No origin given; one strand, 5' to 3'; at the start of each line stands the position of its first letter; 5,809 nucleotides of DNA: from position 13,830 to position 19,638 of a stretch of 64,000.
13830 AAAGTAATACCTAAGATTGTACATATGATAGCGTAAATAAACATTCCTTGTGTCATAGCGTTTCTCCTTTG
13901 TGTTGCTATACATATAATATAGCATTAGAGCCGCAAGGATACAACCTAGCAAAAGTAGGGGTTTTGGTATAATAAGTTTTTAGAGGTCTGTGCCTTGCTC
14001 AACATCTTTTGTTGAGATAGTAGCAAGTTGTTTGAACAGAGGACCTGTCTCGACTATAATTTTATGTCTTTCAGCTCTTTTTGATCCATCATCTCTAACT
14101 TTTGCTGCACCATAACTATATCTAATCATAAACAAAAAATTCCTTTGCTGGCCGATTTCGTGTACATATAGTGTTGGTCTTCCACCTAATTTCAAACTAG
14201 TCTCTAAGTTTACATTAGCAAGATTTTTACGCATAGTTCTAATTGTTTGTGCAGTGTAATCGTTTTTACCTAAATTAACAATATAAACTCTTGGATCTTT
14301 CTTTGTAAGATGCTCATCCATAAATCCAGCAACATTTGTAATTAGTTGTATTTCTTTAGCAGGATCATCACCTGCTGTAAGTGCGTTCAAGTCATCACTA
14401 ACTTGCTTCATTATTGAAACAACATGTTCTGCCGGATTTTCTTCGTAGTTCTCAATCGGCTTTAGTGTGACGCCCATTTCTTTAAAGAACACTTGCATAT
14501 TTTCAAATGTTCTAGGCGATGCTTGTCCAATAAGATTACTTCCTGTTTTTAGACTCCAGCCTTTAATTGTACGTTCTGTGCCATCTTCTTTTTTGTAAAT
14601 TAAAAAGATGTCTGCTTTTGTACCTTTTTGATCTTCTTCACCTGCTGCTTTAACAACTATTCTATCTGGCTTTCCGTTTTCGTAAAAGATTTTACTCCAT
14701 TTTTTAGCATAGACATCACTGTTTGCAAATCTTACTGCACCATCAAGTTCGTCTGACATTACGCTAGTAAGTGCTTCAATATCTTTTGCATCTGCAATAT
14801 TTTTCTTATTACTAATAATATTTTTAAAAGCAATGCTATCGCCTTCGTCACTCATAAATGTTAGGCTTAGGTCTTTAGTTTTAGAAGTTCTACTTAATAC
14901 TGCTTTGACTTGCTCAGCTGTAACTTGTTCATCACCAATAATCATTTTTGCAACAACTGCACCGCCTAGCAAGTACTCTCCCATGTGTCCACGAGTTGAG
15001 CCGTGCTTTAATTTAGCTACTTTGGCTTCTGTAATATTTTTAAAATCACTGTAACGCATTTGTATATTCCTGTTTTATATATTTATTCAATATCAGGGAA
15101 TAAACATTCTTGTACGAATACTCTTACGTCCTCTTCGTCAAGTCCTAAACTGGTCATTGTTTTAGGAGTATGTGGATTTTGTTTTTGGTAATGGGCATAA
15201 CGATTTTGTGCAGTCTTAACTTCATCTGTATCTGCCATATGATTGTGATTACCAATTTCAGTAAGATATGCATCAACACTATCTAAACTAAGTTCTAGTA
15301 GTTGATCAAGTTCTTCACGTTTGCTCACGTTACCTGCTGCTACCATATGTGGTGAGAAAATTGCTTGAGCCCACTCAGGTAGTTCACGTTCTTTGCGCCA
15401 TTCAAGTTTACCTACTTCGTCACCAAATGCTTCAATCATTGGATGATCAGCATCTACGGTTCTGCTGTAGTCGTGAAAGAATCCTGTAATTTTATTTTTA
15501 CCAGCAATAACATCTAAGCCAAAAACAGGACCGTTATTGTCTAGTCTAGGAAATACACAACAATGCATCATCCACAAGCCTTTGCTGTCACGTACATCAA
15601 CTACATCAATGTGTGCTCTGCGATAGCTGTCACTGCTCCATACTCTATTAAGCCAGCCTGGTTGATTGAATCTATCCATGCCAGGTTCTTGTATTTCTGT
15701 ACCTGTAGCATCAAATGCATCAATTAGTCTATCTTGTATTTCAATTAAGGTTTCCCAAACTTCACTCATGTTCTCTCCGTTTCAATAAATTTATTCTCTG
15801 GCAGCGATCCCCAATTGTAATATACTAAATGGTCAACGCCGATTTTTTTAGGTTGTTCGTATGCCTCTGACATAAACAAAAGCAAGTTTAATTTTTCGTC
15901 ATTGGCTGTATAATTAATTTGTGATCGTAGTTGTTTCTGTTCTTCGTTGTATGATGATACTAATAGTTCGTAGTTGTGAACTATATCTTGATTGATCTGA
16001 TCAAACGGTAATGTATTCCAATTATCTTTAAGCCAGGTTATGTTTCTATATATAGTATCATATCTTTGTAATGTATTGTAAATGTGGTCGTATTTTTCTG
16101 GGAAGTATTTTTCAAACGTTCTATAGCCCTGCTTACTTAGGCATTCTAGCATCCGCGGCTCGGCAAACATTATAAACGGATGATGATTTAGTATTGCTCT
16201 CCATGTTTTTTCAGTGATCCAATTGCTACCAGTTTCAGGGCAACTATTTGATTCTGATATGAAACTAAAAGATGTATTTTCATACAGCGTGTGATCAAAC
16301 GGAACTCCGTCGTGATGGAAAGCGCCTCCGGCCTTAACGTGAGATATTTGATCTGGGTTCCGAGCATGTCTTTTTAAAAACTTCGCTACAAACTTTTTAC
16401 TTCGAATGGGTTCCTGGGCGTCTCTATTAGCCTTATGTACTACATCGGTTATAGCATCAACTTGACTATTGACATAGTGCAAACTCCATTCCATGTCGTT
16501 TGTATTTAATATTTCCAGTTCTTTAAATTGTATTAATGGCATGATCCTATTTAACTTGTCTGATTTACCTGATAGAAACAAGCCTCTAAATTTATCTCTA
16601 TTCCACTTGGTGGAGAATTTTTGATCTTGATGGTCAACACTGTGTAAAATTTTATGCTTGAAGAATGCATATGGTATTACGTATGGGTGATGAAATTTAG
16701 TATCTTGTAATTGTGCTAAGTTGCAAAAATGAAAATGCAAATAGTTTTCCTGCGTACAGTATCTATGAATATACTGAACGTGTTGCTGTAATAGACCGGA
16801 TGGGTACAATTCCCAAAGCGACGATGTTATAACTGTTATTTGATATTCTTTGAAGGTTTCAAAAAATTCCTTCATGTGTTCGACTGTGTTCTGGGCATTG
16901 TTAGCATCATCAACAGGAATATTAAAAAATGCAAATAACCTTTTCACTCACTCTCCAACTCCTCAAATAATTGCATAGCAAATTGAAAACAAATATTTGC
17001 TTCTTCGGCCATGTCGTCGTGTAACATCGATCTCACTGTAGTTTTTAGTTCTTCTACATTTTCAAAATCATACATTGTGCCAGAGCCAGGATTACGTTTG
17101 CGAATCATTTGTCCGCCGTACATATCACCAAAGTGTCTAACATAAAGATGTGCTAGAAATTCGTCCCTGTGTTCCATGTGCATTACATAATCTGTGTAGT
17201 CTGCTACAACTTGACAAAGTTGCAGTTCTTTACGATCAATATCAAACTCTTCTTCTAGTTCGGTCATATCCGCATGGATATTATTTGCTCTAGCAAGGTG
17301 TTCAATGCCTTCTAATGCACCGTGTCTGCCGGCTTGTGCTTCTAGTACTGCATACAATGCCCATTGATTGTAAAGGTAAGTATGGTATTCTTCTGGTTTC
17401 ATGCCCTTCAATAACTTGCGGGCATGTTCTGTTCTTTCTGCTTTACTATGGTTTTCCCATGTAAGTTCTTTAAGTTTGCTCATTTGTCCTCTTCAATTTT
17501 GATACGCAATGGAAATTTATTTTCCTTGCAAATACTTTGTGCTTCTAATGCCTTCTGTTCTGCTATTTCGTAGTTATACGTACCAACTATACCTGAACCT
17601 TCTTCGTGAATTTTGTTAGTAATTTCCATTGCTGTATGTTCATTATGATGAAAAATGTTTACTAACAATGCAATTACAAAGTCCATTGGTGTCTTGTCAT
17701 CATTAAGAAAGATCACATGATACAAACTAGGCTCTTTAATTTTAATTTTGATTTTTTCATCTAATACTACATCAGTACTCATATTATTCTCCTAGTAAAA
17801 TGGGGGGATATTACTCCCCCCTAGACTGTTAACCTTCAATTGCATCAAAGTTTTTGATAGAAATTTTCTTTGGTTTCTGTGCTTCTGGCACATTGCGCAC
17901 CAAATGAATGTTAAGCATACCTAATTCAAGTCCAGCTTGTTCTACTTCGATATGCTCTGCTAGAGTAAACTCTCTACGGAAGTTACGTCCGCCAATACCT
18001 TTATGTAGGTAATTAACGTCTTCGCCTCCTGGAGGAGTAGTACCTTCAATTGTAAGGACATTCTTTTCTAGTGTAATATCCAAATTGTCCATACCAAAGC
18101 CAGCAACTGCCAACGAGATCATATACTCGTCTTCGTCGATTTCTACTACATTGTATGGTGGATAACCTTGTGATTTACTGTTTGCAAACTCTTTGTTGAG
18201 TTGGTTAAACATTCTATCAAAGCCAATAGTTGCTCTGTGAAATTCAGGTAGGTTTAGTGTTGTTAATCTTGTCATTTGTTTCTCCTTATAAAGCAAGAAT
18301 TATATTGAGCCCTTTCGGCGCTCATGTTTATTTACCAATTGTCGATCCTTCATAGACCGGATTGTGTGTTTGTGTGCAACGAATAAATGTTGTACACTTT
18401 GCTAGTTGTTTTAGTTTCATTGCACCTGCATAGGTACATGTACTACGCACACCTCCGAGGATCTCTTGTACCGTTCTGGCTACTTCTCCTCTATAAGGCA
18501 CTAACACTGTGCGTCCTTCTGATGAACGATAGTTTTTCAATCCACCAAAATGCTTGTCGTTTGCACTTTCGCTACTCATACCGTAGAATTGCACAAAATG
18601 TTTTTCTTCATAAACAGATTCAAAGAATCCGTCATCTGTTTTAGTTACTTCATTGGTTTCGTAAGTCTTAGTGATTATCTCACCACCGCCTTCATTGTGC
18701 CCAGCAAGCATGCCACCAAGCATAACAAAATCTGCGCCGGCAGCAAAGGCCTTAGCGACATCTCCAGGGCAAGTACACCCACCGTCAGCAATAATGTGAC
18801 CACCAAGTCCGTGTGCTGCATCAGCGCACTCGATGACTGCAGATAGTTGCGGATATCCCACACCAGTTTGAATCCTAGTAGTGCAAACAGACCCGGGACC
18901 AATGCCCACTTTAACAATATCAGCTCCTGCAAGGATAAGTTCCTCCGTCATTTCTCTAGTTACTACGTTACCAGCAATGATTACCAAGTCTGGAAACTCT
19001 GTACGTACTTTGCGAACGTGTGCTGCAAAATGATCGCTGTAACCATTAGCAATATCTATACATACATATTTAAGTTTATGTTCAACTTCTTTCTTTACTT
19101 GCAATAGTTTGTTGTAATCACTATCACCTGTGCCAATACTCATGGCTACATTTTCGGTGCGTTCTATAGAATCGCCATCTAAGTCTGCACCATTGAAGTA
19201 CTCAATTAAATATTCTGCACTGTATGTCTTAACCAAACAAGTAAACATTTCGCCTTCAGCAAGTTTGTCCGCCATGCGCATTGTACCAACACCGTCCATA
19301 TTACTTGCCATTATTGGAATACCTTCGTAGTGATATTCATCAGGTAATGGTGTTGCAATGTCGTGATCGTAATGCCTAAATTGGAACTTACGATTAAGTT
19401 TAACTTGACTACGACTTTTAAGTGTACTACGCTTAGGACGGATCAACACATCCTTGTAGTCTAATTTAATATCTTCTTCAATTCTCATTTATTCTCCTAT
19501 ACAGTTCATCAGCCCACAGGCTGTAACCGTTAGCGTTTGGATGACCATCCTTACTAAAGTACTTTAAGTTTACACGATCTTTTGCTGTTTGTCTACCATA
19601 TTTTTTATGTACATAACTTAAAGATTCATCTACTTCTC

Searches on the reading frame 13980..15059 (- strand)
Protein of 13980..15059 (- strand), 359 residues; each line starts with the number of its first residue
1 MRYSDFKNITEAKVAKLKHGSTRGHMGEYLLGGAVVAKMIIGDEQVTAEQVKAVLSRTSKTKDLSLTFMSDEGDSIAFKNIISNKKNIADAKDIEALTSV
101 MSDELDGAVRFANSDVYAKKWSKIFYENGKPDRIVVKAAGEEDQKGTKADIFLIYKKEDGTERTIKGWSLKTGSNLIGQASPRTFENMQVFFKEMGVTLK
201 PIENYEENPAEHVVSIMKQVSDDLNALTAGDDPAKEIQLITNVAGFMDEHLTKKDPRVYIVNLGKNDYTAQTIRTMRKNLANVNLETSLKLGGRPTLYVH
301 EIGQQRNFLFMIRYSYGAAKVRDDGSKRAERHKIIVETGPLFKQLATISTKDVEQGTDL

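Call 17: search_protein_families(library=phrogs, proteins=[window:13980-15059:-], max_evalue=0.001)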
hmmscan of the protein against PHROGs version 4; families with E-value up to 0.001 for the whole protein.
window:13980-15059:- (359 aa): 2 families
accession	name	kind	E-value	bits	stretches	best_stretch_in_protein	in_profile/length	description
phrog_33928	-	unknown function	1.1e-12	48.8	1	46-210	41-209/378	-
phrog_3560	-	unknown function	3.1e-10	40.4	1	14-305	89-395/433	-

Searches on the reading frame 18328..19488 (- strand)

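Call 17: search_protein_families(library=phrogs, proteins=[window:18328-19488:-], max_evalue=0.001)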
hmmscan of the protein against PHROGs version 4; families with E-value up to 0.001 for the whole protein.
window:18328-19488:- (386 aa): 1 family
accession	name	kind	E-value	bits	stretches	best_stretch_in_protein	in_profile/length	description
phrog_9582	-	other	1.3e-118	397.1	2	2-275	3-258/353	dehydrogenase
